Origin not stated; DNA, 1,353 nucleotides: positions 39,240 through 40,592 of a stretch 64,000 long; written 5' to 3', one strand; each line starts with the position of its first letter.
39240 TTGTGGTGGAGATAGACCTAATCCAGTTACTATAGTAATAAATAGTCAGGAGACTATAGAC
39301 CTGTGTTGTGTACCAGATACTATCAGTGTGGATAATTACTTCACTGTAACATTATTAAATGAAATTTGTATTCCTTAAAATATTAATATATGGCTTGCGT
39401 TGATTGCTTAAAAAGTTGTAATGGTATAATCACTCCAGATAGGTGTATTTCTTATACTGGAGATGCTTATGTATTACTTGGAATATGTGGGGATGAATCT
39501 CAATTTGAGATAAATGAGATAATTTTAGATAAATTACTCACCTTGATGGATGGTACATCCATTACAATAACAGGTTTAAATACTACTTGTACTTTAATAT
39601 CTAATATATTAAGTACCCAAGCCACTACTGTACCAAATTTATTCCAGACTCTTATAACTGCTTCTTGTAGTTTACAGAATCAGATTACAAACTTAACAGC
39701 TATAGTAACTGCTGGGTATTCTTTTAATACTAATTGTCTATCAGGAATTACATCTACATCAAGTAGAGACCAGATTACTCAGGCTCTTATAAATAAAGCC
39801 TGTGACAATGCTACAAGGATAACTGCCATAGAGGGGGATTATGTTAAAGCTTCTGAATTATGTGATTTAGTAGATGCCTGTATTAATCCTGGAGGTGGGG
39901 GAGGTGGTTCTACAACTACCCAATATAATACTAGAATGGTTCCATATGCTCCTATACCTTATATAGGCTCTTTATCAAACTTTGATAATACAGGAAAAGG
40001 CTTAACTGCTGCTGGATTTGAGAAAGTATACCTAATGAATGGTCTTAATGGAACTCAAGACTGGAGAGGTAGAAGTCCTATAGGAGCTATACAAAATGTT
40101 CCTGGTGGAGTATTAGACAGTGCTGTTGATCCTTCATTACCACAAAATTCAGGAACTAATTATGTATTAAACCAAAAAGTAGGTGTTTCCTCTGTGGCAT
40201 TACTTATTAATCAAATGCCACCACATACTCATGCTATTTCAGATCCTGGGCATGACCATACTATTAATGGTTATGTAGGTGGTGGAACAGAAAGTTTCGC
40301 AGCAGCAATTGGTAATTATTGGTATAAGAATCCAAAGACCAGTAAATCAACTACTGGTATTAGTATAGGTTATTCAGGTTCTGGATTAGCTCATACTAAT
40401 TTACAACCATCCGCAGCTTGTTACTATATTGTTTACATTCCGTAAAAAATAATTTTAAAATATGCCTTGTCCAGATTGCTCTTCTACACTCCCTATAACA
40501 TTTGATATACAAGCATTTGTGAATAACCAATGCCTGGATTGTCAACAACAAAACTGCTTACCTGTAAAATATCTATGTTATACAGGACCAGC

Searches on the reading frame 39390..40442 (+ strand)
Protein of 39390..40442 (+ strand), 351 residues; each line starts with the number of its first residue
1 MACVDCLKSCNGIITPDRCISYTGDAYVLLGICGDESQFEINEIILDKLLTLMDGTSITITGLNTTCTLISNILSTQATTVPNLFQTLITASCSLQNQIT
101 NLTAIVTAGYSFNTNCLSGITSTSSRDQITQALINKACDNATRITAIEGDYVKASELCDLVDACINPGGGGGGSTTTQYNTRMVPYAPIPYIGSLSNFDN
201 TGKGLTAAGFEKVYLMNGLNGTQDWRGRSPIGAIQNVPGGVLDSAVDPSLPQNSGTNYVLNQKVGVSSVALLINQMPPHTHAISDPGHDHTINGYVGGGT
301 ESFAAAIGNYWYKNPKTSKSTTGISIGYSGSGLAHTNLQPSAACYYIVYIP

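Call 52: search_protein_families(library=phrogs, proteins=[window:39390-40442:+], max_evalue=0.001)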
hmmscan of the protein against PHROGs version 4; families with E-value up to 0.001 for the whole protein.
window:39390-40442:+ (351 aa): 3 families
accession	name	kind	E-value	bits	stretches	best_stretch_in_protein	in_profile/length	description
phrog_8469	-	tail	2.1e-12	48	1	191-294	126-208/303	tail fiber protein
phrog_8763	-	tail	6.2e-11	42.2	1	217-348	610-746/1024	tail protein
phrog_31611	-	tail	0.00014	22.1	1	272-332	273-339/385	tail collar protein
